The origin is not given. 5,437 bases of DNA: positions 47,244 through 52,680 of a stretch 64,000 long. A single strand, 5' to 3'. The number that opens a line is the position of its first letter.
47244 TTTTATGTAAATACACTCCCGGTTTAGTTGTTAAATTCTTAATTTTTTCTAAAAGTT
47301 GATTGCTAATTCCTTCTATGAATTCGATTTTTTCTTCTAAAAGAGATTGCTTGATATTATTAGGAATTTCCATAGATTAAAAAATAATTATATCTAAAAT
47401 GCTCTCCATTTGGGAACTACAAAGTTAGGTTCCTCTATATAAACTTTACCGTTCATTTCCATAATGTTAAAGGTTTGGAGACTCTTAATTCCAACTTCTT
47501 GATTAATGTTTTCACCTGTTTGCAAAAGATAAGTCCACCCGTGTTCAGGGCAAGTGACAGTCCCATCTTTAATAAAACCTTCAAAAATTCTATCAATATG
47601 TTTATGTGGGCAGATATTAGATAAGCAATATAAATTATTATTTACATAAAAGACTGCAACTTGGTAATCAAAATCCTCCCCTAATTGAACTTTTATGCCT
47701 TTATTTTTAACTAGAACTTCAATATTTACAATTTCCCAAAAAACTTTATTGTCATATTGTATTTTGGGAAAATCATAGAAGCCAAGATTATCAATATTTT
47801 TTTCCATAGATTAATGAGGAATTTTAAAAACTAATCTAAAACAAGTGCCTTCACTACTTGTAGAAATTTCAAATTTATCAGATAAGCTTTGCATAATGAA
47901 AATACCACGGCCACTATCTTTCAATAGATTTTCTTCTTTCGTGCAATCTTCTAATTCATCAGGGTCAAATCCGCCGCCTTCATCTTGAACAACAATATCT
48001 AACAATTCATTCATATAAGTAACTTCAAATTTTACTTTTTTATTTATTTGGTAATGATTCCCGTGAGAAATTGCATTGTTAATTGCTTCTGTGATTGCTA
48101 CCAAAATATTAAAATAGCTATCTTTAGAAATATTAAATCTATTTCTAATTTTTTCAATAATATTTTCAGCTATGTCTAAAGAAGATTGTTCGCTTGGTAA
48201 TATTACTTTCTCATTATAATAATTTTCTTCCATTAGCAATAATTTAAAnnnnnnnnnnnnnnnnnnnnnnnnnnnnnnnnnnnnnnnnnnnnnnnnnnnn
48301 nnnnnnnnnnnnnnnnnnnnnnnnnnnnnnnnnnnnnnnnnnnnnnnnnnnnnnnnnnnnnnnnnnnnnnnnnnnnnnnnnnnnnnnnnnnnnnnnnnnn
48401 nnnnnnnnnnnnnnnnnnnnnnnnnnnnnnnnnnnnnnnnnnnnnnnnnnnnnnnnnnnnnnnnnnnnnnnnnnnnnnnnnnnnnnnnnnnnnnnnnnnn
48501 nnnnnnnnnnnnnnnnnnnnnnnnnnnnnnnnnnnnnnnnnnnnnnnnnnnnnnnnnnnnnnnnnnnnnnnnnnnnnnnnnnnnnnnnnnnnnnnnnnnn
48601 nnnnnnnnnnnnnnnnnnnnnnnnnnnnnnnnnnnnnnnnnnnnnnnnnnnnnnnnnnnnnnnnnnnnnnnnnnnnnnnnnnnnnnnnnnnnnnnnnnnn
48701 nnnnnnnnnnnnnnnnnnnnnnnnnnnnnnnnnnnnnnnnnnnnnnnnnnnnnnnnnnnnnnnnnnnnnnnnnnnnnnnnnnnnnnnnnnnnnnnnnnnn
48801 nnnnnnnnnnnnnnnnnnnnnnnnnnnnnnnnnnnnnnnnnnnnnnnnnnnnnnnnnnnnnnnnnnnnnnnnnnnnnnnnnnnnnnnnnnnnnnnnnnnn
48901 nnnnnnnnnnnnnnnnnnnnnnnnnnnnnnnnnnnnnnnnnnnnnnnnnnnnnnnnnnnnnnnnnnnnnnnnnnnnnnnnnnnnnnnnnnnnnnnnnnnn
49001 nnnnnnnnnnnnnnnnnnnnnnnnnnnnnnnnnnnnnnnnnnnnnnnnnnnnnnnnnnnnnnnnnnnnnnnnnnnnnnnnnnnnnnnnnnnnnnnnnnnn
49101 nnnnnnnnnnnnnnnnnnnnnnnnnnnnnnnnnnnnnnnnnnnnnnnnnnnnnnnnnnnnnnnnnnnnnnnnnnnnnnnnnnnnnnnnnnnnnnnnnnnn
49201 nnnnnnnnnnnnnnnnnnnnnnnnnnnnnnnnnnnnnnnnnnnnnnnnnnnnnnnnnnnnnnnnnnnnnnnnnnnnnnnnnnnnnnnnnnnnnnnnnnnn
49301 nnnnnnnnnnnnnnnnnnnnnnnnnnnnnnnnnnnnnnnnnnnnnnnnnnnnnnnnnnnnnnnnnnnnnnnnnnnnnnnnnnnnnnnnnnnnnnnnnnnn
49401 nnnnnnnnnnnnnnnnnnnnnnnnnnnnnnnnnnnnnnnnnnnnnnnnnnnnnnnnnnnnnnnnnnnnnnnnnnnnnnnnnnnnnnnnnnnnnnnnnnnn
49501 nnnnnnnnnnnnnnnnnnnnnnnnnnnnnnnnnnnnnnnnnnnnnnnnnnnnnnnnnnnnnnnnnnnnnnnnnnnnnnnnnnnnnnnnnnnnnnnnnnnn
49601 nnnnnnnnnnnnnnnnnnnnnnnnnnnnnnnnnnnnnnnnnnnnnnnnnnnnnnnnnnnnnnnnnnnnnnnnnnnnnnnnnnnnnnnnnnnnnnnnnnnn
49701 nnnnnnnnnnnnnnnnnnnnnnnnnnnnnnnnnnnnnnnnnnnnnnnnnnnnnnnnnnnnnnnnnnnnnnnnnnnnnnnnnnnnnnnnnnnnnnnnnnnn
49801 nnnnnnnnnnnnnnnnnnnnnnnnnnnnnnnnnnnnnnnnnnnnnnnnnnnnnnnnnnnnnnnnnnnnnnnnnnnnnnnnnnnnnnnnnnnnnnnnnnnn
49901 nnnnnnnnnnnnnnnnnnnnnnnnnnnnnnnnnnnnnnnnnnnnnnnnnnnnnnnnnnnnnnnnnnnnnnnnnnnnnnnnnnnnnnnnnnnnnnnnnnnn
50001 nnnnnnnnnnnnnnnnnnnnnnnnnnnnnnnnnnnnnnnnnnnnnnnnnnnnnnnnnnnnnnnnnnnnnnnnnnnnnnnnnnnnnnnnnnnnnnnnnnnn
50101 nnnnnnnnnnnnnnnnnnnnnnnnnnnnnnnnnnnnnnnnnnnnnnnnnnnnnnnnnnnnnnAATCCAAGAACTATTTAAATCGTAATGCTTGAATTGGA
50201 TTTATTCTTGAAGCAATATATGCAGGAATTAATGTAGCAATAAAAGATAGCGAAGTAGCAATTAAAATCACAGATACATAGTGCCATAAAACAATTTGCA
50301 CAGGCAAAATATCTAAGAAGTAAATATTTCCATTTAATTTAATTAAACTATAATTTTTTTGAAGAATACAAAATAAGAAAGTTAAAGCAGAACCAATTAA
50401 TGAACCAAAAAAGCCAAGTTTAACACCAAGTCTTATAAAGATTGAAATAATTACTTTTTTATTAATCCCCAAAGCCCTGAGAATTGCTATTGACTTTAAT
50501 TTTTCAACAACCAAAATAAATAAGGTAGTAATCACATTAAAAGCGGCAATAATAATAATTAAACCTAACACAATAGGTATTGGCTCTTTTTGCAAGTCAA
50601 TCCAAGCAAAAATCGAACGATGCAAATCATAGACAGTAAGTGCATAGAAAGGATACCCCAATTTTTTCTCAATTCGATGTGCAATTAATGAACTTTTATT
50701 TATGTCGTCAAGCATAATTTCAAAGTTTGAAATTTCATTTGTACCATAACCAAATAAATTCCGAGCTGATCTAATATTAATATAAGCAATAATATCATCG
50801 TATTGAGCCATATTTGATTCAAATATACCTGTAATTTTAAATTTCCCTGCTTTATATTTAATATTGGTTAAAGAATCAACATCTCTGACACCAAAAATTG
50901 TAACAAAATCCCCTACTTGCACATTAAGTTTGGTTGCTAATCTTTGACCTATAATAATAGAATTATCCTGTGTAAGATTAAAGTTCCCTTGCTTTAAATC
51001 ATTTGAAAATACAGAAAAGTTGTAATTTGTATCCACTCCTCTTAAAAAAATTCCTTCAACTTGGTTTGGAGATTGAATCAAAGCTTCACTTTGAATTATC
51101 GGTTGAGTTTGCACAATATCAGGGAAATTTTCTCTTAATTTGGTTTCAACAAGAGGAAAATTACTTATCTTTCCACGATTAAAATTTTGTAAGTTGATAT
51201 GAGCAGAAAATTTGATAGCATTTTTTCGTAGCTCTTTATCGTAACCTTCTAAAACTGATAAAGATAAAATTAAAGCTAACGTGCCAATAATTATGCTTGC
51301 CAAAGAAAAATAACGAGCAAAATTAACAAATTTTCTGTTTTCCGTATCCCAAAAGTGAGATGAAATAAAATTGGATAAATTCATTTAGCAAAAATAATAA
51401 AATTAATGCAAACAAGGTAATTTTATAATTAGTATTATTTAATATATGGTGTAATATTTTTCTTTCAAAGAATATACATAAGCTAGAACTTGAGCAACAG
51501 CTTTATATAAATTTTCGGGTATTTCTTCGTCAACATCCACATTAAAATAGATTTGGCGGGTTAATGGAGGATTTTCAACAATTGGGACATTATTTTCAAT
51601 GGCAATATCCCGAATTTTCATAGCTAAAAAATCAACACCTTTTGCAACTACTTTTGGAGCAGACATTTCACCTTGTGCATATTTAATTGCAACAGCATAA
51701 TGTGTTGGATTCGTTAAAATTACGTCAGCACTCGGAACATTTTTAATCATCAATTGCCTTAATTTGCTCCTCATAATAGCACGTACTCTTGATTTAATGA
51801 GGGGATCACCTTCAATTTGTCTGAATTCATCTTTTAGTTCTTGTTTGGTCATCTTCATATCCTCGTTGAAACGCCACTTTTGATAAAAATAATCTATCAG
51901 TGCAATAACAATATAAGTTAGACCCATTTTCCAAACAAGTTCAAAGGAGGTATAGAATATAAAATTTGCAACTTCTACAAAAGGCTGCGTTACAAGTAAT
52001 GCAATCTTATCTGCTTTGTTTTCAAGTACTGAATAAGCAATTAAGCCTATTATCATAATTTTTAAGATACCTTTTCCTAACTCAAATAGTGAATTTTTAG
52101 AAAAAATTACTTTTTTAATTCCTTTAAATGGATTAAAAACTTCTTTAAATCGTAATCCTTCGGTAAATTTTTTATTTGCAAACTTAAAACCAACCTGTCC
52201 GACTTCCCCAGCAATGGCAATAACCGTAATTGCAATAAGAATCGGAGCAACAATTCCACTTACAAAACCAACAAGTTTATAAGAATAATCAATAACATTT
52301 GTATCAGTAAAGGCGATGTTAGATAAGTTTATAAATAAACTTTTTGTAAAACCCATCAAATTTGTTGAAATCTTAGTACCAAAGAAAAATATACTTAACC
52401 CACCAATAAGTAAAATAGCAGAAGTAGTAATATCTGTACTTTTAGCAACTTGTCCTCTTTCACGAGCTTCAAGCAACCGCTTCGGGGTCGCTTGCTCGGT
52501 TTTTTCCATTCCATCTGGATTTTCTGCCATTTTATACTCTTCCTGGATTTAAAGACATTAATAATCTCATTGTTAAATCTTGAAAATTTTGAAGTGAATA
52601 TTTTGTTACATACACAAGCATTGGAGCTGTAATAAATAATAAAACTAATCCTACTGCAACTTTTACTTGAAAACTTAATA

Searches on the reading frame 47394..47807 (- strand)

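Call 4: search_protein_families(library=pfam, proteins=[window:47394-47807:-], max_evalue=0.01)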
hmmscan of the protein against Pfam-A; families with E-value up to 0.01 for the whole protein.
window:47394-47807:- (137 aa): 3 families
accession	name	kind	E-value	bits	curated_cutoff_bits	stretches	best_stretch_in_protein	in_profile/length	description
PF00355.32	Rieske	-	7e-11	42.3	20.3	1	47-102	23-77/88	Rieske [2Fe-2S] domain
PF13806.12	Rieske_2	-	2.3e-10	40.8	27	1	24-124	3-103/104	Rieske-like [2Fe-2S] domain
PF22543.2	Rieske_4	-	0.0022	18.7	28.4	1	47-109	21-86/119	Soluble Rieske-type ferredoxin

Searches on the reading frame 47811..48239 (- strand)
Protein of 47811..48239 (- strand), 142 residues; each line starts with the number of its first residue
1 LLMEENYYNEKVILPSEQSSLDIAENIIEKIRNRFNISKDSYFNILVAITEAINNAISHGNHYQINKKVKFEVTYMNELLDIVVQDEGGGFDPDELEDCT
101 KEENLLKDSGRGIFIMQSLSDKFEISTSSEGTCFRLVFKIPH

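Call 4: search_protein_families(library=pfam, proteins=[window:47811-48239:-], max_evalue=0.01)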
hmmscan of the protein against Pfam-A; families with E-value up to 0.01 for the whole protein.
window:47811-48239:- (142 aa): 4 families
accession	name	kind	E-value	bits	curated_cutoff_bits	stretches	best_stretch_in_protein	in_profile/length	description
PF13581.12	HATPase_c_2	-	2e-23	83.2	27.4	1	15-137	2-126/127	Histidine kinase-like ATPase domain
PF02518.31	HATPase_c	-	3.7e-08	34.2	26.4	1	48-140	9-109/111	Histidine kinase-, DNA gyrase B-, and HSP90-like ATPase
PF24744.1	CARF-assoc_HTH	-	0.0055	17.1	27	0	8-38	12-43/55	CARF-associated HTH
PF00216.26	Bac_DNA_binding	-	0.0071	17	22.4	0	26-76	5-55/90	Bacterial DNA-binding protein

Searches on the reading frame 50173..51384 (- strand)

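Call 8: search_protein_families(library=pfam, proteins=[window:50173-51384:-], max_evalue=0.001)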
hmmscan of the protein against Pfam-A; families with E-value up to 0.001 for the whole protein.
window:50173-51384:- (403 aa): 2 families
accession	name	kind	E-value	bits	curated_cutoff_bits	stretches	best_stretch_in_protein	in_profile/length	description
PF12704.14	MacB_PCD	-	6.8e-16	59.6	27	1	28-239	5-205/207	MacB-like periplasmic core domain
PF02687.27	FtsX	-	8.9e-13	48.8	25.5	1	271-396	2-120/120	FtsX-like permease C-terminal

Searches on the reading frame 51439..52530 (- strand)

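Call 8: search_protein_families(library=pfam, proteins=[window:51439-52530:-], max_evalue=0.001)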
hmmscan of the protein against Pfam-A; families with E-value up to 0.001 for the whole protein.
window:51439-52530:- (363 aa): 1 family
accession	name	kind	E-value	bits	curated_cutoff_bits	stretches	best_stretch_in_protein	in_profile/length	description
PF01312.24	Bac_export_2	-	1.7e-117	392.9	24.4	1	9-352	2-335/335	FlhB HrpN YscU SpaS Family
